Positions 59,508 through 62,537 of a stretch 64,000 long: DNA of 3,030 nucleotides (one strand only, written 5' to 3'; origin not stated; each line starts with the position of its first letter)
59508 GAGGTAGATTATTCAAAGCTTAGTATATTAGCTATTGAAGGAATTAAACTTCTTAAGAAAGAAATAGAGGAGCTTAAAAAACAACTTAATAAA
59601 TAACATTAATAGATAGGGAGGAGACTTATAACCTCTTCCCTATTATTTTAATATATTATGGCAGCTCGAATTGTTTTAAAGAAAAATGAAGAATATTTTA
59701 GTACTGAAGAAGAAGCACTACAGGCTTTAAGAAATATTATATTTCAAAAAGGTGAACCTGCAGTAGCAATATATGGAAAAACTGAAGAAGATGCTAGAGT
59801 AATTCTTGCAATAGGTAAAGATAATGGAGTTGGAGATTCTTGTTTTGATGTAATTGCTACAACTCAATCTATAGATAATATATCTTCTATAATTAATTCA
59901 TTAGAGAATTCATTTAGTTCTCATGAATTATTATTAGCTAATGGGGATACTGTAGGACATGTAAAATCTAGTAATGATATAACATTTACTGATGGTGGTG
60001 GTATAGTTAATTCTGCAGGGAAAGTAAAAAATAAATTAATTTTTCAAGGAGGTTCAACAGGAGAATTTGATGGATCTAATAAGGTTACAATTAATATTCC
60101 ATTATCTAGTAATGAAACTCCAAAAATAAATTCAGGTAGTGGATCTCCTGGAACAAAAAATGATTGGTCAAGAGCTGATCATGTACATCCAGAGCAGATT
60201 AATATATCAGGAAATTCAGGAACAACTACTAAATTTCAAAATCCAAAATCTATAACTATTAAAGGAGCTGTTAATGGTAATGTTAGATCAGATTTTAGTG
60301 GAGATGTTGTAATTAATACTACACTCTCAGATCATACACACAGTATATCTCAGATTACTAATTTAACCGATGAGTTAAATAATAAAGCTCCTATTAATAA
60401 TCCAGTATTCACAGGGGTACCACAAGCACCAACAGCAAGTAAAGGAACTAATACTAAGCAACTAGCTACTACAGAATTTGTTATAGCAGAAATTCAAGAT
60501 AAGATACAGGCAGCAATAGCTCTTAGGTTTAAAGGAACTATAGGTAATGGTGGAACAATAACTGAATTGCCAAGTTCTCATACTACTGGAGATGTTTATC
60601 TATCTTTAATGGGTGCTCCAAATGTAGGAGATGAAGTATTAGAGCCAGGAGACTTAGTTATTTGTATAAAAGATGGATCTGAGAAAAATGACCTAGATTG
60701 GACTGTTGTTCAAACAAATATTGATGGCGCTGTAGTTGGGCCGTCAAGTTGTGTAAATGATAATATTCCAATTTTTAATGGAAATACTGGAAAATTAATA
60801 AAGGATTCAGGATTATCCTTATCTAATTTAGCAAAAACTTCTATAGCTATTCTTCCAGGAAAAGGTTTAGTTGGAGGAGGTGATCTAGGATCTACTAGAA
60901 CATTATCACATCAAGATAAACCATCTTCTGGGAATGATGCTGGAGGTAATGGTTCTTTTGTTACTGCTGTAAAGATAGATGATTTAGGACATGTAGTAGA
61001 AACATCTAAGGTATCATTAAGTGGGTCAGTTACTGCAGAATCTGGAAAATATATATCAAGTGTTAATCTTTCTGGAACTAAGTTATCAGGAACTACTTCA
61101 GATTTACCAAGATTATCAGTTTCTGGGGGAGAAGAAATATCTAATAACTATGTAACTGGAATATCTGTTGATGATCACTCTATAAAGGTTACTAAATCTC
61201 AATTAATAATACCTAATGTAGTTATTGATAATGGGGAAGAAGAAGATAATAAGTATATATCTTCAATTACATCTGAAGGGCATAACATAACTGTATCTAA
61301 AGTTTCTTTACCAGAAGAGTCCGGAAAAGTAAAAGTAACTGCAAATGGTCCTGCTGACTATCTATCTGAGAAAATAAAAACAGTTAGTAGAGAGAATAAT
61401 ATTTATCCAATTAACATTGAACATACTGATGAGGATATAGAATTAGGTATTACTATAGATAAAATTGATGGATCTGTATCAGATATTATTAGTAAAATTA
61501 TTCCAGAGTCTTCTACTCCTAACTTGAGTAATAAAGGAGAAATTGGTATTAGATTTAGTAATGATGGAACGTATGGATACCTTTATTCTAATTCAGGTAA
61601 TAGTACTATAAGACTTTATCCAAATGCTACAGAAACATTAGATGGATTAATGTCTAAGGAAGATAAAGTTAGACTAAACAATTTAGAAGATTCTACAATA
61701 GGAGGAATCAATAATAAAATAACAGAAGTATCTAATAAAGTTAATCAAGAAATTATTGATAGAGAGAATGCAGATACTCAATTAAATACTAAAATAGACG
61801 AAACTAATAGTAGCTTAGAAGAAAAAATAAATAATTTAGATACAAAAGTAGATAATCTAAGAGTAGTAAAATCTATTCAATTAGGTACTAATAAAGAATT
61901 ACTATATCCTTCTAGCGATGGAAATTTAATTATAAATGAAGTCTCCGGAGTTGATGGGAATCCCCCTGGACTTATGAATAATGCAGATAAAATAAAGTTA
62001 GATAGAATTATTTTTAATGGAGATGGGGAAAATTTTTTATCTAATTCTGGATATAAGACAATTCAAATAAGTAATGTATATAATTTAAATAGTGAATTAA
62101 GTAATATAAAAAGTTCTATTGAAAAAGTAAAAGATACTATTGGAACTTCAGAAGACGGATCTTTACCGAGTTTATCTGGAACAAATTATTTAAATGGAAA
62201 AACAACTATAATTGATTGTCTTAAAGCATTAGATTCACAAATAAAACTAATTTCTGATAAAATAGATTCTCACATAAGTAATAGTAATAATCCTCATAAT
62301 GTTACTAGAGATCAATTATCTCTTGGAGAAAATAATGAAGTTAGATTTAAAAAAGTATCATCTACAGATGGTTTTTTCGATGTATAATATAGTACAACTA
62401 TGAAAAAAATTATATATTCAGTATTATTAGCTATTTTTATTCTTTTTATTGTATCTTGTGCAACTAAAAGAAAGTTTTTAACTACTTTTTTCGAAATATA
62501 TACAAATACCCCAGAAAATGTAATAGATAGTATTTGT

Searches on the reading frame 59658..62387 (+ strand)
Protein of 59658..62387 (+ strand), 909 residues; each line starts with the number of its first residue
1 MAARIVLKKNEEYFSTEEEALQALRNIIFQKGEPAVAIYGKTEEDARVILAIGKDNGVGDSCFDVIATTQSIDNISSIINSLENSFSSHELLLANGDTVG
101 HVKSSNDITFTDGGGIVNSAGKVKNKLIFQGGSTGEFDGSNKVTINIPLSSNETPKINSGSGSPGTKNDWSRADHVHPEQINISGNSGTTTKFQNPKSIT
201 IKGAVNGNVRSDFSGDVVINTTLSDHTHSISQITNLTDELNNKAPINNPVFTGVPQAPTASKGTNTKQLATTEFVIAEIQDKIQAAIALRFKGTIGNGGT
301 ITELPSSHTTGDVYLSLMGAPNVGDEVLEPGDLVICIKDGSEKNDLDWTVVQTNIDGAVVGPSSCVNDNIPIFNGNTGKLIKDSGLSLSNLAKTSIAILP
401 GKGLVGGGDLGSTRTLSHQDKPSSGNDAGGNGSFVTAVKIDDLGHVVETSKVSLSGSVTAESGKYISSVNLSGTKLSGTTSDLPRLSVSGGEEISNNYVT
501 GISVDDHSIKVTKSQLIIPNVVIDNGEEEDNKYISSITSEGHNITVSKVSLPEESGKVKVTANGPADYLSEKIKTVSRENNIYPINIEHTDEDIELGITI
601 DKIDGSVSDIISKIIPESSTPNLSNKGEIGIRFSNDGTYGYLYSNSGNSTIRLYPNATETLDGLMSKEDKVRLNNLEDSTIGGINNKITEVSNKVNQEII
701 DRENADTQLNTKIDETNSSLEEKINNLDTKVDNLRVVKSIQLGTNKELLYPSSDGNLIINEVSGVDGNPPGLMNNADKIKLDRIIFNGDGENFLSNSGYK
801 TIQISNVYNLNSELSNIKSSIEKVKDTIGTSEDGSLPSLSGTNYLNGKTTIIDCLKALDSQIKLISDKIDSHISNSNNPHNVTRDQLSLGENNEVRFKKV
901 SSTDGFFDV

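Call 14: search_protein_families(library=phrogs, proteins=[window:59658-62387:+], max_evalue=0.001)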
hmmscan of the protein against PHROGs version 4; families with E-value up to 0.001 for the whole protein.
window:59658-62387:+ (909 aa): 10 families
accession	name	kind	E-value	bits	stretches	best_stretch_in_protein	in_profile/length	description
phrog_7032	-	tail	4.1e-12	46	1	233-280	240-287/866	tail fiber protein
phrog_2631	-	tail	1.4e-11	44.7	1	232-280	341-382/644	tail fiber protein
phrog_4209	-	tail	4.7e-10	40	1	234-276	100-142/406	tail fiber protein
phrog_454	-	tail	7.1e-09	35.3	1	240-280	352-396/1376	tail fiber protein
phrog_6907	-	unknown function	1.1e-08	36.4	1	649-680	62-92/99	-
phrog_8713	-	tail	3.3e-05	24.1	1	235-280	386-431/509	tail fiber protein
phrog_25620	-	tail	9e-05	22.9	1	847-896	196-248/348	tail collar fiber protein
phrog_11518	-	tail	0.00015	21.1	1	230-280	265-308/812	tail fiber protein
phrog_22682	-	tail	0.00018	21.8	1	215-278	187-257/400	tail fiber protein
phrog_38759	-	unknown function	0.00062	19.3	0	215-283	145-207/920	-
